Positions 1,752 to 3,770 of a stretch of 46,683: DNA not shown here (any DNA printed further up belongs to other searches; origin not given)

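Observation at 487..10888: R-M and Argonaute systems fused into one overlap-coupled five-gene array (SNF2-Mod-Res-SIR2-APAZ-pAgo)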

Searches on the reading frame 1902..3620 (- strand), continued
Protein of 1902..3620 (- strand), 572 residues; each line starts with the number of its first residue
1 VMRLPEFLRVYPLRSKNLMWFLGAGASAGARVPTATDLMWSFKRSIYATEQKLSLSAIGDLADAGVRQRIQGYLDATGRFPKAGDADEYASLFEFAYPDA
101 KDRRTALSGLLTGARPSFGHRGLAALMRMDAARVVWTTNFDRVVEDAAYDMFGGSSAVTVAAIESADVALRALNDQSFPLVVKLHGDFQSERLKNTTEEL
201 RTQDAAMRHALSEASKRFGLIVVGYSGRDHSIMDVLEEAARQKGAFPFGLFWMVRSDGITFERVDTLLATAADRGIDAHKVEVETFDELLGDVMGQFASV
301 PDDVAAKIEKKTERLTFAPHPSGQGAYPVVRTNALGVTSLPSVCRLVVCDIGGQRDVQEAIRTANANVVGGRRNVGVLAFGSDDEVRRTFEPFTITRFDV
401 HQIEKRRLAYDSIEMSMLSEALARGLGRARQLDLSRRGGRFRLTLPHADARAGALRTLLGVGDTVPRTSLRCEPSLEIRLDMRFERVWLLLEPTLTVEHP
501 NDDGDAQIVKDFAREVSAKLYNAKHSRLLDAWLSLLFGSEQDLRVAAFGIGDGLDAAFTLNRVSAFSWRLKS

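Call 70: find_encoding_contigs(protein=P0008, flank=8000, max_places=2)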
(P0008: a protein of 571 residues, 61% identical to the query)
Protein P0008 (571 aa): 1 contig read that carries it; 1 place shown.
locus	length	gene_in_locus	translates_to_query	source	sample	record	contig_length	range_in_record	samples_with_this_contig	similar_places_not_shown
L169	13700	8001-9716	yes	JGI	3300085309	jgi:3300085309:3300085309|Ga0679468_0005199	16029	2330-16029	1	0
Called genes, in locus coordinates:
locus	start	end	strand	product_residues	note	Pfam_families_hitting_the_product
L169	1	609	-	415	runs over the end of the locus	PF00890:FAD_binding_2 (faint), PF03486:HI0933_like, PF07992:Pyr_redox_2 (faint), PF12831:FAD_oxidored (weak), PF13738:Pyr_redox_3 (faint), PF01266:DAO (weak), PF22780:HI0933_like_1st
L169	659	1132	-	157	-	PF00190:Cupin_1 (weak), PF07883:Cupin_2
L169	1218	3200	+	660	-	PF09142:TruB_C (faint), PF07676:PD40 (faint), PF10647:Gmad1 (faint), PF26549:Tricorn_N, PF25174:Beta-prop_THOC3 (faint), PF26549:Tricorn_N, PF26550:Tricorn_2nd (weak)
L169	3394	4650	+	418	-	PF02698:DUF218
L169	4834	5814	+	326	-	PF14022:DUF4238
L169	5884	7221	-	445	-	PF00069:Pkinase, PF07714:PK_Tyr_Ser-Thr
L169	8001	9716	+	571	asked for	PF13289:SIR2_2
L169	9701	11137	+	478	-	-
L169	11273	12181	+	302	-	PF14022:DUF4238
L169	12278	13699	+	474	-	?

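Call 71: find_encoding_contigs(protein=P0017, flank=8000, max_places=2)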
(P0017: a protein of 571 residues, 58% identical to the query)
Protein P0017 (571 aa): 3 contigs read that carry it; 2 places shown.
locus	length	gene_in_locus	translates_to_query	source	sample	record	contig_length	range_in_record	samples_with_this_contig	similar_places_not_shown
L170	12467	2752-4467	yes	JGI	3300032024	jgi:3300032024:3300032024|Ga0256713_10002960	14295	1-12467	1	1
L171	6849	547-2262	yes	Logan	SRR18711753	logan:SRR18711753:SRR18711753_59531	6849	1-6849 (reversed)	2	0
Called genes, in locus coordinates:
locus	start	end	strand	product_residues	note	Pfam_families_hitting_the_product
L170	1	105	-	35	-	?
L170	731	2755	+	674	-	PF12161:HsdM_N, PF02384:N6_Mtase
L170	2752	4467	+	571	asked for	PF13289:SIR2_2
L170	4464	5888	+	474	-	-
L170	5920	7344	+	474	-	PF01420:Methylase_S (faint)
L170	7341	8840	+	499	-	PF04326:SLFN_AlbA_2, PF13749:HATPase_c_4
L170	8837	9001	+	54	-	-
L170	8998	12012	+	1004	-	PF04313:HSDR_N, PF00270:DEAD (weak), PF04851:ResIII, PF18766:SWI2_SNF2, PF22679:T1R_D3-like (weak)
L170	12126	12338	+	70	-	-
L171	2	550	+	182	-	?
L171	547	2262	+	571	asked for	PF13289:SIR2_2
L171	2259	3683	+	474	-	-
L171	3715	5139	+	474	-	PF01420:Methylase_S (faint)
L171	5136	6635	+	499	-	PF04326:SLFN_AlbA_2, PF13749:HATPase_c_4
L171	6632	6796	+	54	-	-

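Call 72: find_encoding_contigs(protein=P0006, flank=8000, max_places=2)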
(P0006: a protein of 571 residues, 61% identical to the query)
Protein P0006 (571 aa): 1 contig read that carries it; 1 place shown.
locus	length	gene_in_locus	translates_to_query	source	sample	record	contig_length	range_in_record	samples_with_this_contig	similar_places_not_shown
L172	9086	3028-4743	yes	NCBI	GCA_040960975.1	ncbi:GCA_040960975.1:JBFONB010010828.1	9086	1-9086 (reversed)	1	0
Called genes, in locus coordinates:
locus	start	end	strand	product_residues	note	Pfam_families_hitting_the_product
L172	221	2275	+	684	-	PF10593:Z1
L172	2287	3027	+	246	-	PF12686:DUF3800 (weak)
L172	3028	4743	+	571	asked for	PF13289:SIR2_2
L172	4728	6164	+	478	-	-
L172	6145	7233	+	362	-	-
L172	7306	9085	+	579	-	PF00343:Phosphorylase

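Call 75: find_encoding_contigs(protein=P0003, flank=8000, max_places=2)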
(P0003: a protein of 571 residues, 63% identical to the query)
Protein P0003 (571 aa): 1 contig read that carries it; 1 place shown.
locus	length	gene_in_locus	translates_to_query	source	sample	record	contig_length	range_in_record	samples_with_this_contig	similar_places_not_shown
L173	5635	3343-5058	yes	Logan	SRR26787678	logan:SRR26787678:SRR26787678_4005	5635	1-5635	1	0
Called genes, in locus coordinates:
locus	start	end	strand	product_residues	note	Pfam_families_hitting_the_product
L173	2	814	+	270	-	?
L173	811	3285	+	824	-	PF04851:ResIII, PF18766:SWI2_SNF2, PF27151:YagJ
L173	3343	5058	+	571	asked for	PF13289:SIR2_2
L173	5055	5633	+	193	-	?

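Call 76: find_encoding_contigs(protein=P0018, flank=8000, max_places=2)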
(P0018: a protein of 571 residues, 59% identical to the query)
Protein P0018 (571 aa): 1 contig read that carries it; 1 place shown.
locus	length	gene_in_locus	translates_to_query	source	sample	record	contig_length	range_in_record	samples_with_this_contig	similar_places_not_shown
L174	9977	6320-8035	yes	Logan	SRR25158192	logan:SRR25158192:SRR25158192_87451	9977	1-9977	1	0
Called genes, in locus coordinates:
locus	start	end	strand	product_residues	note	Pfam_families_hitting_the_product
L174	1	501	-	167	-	?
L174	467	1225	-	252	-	PF00149:Metallophos, PF12850:Metallophos_2 (faint)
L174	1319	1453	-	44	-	-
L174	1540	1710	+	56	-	-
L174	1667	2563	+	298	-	PF13191:AAA_16 (faint), PF13401:AAA_22 (faint)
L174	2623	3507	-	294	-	PF25164:CoiA_N (weak)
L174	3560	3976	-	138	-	-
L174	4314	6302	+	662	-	PF12161:HsdM_N, PF02384:N6_Mtase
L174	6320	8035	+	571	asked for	PF13289:SIR2_2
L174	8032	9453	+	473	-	-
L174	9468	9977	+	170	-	?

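Call 80: search_dna_similar(query=window:1902-3617:-, collection=plasmids, mode=protein, max_rows=25, max_evalue=1e-30)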
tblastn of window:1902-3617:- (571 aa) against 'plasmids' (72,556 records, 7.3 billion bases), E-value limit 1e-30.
Records with a match: 5; places in all: 5; records where one place covers at least 80% of the query: 4.
Best place of each record, by identity: <60% 5.
By first word of the organism name: Rhizobium 2; Paracoccaceae 1; Sagittula 1; Bradyrhizobium 1.
By predicted mobility (MOB-suite, as given by PLSDB): conjugative 3; non-mobilizable 2.
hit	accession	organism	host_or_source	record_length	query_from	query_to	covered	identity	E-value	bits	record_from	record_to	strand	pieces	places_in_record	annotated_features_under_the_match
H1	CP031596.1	Paracoccaceae bacterium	Isolate culture,marine surface water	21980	5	568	99%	40.9%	9e-127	417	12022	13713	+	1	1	hypothetical protein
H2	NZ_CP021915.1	Sagittula sp. P11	cell culture,sulfidic waters (60 m) ...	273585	5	568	99%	40.6%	2e-124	410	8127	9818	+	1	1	SIR2 family protein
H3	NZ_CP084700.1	Rhizobium ruizarguesonis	Pisum sativum L.,Cell culture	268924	12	566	97%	33.5%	6e-72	258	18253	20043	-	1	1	SIR2 family protein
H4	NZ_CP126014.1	Bradyrhizobium japonicum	Glycine max,soybean,root nodule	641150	1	546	96%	30.3%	4e-58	218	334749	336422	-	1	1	SIR2 family protein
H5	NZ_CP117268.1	Rhizobium rhododendri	Rhododendron sp.,pure bacterial ...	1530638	5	323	56%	35.6%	8e-41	166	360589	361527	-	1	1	record has no annotation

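Call 84: search_protein_families(library=pfam, alignment_id=A6, max_evalue=0.0001)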
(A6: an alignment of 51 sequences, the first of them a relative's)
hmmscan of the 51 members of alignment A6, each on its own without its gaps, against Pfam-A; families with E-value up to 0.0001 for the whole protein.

A. member 1, L088:13131-14576:+ (481 aa): 1 family
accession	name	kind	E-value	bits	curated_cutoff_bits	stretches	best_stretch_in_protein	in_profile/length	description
PF01420.25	Methylase_S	-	4.3e-10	40.5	22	1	329-403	79-153/168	Type I restriction modification DNA specificity domain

B. families by the number of members that match (of 51 scanned): 52 families (the first 25 are shown)
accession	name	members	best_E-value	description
PF04851.21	ResIII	3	6.3e-19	Type III restriction enzyme, res subunit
PF18766.7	SWI2_SNF2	2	4.5e-69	SWI2/SNF2 ATPase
PF14487.12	DarT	2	1.3e-64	ssDNA thymidine ADP-ribosyltransferase, DarT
PF01863.23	YgjP-like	2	5.1e-58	YgjP-like, metallopeptidase domain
PF04313.20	HSDR_N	2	8.9e-30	Type I restriction enzyme R protein N terminus (HSDR_N)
PF22679.2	T1R_D3-like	2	2.8e-20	Type I restriction enzyme subunit R domain 3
PF19888.4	DUF6361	2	6e-14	Family of unknown function (DUF6361)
PF03061.28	4HBT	2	3.4e-11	Thioesterase superfamily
PF01420.25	Methylase_S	2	4.3e-10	Type I restriction modification DNA specificity domain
PF13279.12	4HBT_2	2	1.9e-09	Thioesterase-like superfamily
PF00561.26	Abhydrolase_1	2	4.3e-08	alpha/beta hydrolase fold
PF03372.29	Exo_endo_phos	2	1.3e-06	Endonuclease/Exonuclease/phosphatase family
PF00174.25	Oxidored_molyb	1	6.6e-51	Oxidoreductase molybdopterin binding domain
PF04471.18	Mrr_cat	1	1.1e-29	Restriction endonuclease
PF13304.12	AAA_21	1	1.8e-29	AAA domain, putative AbiEii toxin, Type IV TA system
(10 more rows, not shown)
